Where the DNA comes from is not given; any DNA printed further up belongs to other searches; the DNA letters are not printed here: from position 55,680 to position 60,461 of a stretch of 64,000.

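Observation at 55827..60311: Repeat-expanded giant FliD cap (1494 aa) with about ten Flagellin-IN-like modules, a recent intragenic duplication, and a discoidin-like lectin domain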

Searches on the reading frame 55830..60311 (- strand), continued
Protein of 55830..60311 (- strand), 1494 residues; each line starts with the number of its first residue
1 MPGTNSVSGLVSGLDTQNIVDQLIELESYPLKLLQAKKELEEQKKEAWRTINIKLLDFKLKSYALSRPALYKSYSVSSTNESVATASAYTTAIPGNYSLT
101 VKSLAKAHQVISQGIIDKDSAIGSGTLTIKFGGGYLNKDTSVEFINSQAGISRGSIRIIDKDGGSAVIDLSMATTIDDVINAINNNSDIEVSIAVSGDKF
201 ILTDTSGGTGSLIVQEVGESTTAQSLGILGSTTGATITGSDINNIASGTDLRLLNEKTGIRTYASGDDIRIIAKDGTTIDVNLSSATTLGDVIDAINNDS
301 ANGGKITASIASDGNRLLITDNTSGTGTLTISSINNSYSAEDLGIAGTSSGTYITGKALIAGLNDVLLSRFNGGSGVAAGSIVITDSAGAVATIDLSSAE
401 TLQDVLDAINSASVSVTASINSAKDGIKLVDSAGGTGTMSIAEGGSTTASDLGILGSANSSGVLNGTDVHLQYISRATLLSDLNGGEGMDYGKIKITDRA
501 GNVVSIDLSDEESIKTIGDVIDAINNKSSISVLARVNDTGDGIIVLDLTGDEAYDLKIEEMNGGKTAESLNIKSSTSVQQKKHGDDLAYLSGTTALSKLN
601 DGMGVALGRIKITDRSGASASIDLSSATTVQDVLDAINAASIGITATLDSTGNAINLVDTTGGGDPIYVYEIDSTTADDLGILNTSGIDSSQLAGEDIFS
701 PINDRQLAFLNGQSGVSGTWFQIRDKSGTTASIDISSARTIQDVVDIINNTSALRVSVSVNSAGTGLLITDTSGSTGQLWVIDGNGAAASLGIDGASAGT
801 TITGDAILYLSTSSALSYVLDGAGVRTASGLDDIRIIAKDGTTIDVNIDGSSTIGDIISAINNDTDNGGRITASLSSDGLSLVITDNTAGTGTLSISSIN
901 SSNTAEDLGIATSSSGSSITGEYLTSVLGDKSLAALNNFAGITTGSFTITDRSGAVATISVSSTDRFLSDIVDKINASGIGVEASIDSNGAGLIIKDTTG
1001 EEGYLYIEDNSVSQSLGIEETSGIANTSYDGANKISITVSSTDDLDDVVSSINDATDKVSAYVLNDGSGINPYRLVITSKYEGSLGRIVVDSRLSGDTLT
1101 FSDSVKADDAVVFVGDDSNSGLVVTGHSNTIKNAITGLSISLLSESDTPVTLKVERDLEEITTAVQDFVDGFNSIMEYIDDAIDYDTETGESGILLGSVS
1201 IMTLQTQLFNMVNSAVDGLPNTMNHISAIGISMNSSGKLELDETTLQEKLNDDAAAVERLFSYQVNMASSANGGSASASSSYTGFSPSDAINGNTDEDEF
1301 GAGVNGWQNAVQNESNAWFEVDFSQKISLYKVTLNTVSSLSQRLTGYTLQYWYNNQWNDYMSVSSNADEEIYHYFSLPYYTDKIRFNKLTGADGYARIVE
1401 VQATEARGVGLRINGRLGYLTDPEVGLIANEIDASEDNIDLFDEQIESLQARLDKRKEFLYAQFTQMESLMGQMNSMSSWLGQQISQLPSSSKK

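Call 64: find_encoding_contigs(protein=P0021, flank=8000, max_places=1)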
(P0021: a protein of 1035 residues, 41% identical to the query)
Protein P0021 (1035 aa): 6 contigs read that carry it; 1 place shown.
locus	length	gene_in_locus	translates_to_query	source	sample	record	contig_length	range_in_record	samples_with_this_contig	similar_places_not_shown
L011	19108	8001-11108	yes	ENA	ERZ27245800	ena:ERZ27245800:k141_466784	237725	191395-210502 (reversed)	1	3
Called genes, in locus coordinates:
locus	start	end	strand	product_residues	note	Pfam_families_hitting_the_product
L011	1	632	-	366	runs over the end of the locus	PF00154:RecA_N, PF08423:Rad51 (weak), PF06745:ATPase (faint), PF27531:MT3502_N (weak), PF21096:RecA_C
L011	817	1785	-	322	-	PF00248:Aldo_ket_red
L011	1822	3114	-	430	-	PF00285:Citrate_synt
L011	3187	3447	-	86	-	-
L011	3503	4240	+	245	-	-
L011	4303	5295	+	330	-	PF01244:Peptidase_M19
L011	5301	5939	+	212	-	PF01810:LysE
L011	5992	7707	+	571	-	PF02321:OEP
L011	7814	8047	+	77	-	-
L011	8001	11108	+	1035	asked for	PF02465:FliD_N, PF21403:OTU1_UBXL (faint), PF07196:Flagellin_IN (weak), PF07195:FliD_C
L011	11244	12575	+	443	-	PF03447:NAD_binding_3, PF00742:Homoserine_dh, PF01842:ACT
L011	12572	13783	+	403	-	PF00291:PALP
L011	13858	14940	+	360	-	PF04055:Radical_SAM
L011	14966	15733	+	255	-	-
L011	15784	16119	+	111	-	PF01035:DNA_binding_1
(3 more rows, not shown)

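Call 65: find_encoding_contigs(protein=P0069, flank=8000, max_places=1)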
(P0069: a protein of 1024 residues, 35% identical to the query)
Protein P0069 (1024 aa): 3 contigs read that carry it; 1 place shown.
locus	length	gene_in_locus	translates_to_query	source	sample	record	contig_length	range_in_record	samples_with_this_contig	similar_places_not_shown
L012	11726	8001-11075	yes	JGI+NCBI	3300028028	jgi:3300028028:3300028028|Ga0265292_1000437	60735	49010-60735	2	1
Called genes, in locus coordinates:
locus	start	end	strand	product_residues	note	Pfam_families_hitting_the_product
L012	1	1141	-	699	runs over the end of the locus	PF00009:GTP_EFTU, PF16658:RF3_C (faint), PF03144:GTP_EFTU_D2, PF22042:EF-G_D2, PF14492:EFG_III, PF03764:EFG_IV, PF00679:EFG_C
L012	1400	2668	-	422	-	PF00155:Aminotran_1_2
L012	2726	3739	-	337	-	PF13145:Rotamase_2 (weak), PF00639:Rotamase, PF13616:Rotamase_3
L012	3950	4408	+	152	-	PF00334:NDK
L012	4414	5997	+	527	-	PF00682:HMGL-like, PF22617:HCS_D2, PF08502:LeuA_dimer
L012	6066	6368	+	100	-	-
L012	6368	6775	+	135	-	PF13470:PIN_3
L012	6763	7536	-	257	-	PF00485:PRK, PF13238:AAA_18 (weak)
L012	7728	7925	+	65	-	-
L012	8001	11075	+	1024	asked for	PF02465:FliD_N, PF07195:FliD_C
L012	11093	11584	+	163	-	PF02561:FliS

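Call 66: find_encoding_contigs(protein=P0074, flank=8000, max_places=1)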
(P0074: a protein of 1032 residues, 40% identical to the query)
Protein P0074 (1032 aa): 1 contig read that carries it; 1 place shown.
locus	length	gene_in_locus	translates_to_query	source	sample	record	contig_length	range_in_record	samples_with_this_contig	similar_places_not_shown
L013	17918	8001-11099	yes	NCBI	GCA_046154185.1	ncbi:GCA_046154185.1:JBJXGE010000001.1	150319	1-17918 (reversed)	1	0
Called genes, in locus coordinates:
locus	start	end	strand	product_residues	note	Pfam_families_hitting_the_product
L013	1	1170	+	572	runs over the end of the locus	PF22638:FlgK_D1, PF06429:Flg_bbr_C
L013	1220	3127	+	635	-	PF00669:Flagellin_N, PF00700:Flagellin_C (weak)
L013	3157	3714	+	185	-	PF02623:FliW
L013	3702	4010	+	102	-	PF02599:CsrA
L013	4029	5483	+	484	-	PF00669:Flagellin_N, PF00700:Flagellin_C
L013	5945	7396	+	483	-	PF00669:Flagellin_N, PF00700:Flagellin_C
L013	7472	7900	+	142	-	PF03646:FlaG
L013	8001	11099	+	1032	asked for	PF02465:FliD_N, PF21403:OTU1_UBXL (faint), PF07195:FliD_C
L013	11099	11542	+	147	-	PF02561:FliS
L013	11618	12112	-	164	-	PF12833:HTH_18, PF00165:HTH_AraC (weak)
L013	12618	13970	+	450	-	PF02129:Peptidase_S15, PF00561:Abhydrolase_1, PF12697:Abhydrolase_6, PF12146:Hydrolase_4, PF00326:Peptidase_S9 (weak), PF01738:DLH (faint)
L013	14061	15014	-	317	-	-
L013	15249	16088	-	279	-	PF00950:ABC-3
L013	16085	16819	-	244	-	PF00005:ABC_tran, PF13304:AAA_21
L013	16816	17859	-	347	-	PF01297:ZnuA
